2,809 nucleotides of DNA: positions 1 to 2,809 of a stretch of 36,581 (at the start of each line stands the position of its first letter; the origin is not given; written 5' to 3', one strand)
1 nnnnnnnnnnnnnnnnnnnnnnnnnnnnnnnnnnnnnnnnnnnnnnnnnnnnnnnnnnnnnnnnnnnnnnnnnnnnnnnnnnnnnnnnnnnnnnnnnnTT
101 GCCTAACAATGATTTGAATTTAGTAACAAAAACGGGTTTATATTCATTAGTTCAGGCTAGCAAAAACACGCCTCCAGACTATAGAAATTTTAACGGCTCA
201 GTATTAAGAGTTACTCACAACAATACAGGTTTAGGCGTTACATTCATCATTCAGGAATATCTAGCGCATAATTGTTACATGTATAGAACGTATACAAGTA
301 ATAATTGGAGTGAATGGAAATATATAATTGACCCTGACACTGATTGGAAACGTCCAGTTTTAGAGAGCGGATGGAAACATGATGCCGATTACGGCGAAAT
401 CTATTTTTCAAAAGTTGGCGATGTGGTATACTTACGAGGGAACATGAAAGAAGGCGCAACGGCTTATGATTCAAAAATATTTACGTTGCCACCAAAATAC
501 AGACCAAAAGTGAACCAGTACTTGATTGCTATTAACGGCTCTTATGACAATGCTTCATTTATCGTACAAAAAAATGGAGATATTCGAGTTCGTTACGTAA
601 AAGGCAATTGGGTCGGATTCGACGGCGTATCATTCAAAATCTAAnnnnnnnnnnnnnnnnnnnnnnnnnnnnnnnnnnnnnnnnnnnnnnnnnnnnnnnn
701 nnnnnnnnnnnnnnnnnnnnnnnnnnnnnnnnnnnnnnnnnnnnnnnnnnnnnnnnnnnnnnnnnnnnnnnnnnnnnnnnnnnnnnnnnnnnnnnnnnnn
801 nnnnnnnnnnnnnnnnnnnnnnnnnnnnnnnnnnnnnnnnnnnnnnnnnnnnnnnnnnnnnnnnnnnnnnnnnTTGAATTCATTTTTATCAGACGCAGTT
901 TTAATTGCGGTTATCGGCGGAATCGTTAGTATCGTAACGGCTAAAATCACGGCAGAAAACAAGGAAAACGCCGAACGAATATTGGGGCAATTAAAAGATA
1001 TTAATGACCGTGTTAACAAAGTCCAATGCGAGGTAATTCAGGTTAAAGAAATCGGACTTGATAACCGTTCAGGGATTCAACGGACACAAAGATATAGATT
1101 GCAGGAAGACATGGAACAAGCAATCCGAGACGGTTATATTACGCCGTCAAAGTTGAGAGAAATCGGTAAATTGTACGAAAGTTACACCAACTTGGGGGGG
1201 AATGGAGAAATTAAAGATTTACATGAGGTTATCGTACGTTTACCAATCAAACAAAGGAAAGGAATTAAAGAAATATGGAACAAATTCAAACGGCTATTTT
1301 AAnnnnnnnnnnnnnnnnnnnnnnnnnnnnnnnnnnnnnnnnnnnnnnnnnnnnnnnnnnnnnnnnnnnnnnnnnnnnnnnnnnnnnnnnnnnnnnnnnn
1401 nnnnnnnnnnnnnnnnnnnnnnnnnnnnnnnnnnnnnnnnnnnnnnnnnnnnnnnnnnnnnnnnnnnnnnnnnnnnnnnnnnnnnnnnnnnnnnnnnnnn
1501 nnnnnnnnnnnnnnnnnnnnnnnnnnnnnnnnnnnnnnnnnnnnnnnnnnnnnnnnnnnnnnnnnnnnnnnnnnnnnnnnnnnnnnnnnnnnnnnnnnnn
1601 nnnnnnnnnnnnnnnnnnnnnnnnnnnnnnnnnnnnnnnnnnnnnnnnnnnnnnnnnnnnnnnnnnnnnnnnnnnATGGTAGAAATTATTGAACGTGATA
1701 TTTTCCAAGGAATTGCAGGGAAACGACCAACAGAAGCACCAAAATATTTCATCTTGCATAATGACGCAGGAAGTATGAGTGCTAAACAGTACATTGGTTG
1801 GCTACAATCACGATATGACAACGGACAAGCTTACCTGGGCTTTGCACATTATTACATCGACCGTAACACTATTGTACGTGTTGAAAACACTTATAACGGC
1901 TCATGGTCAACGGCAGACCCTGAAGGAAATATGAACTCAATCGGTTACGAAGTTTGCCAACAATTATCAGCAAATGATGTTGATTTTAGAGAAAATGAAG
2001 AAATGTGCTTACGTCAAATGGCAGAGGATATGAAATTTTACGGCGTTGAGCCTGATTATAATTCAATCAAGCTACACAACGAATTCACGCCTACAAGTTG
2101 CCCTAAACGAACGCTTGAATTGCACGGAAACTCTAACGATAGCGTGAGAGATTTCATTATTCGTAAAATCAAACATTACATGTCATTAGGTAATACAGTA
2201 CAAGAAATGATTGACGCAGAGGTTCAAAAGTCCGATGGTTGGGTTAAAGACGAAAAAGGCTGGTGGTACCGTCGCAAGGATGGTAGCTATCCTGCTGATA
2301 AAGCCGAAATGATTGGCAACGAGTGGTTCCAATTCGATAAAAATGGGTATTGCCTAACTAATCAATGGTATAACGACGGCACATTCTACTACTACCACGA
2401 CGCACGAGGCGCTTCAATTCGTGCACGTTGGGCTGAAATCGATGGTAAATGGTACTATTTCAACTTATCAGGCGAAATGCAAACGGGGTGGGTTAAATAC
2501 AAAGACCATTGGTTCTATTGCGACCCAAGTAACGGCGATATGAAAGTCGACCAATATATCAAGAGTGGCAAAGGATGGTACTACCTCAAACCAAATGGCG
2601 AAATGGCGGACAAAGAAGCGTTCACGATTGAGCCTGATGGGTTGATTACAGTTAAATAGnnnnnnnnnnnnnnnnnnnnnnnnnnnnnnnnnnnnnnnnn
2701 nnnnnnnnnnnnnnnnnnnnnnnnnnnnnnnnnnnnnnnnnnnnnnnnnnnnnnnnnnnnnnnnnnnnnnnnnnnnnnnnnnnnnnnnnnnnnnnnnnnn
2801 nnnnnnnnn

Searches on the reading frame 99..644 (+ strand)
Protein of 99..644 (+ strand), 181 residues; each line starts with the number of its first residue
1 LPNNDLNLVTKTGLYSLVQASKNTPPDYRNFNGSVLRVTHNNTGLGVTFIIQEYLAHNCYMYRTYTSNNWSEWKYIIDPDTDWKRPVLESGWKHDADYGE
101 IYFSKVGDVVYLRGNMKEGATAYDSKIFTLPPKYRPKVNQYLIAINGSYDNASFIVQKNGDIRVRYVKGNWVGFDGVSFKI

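Call 51: search_protein_families(library=phrogs, proteins=[window:99-644:+], max_evalue=0.00001)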
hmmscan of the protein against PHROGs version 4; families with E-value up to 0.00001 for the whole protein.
window:99-644:+ (181 aa): 6 families
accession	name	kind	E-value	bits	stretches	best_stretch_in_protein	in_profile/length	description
phrog_3285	-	tail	3e-14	53.7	1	43-170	355-468/491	minor tail protein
phrog_3971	-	unknown function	2.2e-10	41.1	1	4-165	101-294/331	-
phrog_3639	-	tail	6.6e-07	29.8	1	56-167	331-455/474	minor tail protein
phrog_14029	-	unknown function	7.7e-07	28.3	0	92-179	1022-1111/1115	-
phrog_13022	-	unknown function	9e-07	28.2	1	80-179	828-929/933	-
phrog_11445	-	tail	1.9e-06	26.1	1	48-180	1562-1695/2001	minor tail protein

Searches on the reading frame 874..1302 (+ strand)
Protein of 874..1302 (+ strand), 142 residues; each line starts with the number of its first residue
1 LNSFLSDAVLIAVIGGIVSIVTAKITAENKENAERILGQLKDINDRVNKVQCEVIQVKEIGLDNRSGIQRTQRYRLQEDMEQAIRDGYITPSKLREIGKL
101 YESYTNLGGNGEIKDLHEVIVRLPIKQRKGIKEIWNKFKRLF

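Call 51: search_protein_families(library=phrogs, proteins=[window:874-1302:+], max_evalue=0.00001)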
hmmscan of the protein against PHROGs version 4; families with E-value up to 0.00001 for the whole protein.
window:874-1302:+ (142 aa): 2 families
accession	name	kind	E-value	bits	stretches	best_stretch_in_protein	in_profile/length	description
phrog_4257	-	unknown function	4.1e-28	99.3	1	9-128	17-136/138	-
phrog_4105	-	unknown function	1e-11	46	1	66-129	39-102/103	-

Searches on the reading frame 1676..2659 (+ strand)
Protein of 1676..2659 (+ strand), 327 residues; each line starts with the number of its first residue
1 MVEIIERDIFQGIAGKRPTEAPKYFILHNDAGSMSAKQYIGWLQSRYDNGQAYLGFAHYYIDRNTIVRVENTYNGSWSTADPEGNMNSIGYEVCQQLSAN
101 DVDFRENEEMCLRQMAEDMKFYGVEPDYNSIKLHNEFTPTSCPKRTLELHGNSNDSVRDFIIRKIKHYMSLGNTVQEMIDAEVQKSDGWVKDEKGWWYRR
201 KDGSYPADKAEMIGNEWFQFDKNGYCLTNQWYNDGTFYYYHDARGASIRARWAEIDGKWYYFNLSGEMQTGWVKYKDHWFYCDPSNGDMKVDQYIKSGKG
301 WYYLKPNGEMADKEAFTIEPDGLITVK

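Call 51: search_protein_families(library=phrogs, proteins=[window:1676-2659:+], max_evalue=0.00001)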
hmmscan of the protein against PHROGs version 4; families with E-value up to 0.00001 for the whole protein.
window:1676-2659:+ (327 aa): 18 families
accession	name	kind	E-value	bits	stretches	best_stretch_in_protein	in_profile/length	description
phrog_670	-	lysis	6.2e-47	161.8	1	4-212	93-272/596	endolysin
phrog_635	-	lysis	3.8e-38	132.6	1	12-225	182-409/463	endolysin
phrog_7854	-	lysis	8.4e-38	131.6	1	178-326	82-256/304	endolysin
phrog_33549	-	unknown function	6.9e-37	127.4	1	1-131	1-136/137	-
phrog_833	-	lysis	1.1e-32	114.9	1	19-204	27-220/294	endolysin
phrog_6745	-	lysis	9.2e-30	104.8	1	178-326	219-389/396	endolysin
phrog_1110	-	lysis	8.3e-29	101.9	2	233-327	206-301/301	endolysin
phrog_2338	-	lysis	5.2e-19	69.8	1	14-198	20-206/346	endolysin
phrog_3393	-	lysis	1.6e-12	48.9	1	1-158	1-154/342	endolysin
phrog_7698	-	lysis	3.3e-12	47.8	1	19-150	21-145/316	endolysin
phrog_38078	-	unknown function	4.1e-12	47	1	234-313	303-385/423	-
phrog_998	-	lysis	6.7e-11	43.4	1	181-283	148-243/246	endolysin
phrog_3088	-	lysis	1e-10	42.8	1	18-180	19-171/248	amidase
phrog_19265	-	unknown function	1.2e-09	39.3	1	17-145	19-143/293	-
phrog_1493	-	lysis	1.2e-09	38.8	1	18-198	30-200/394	endolysin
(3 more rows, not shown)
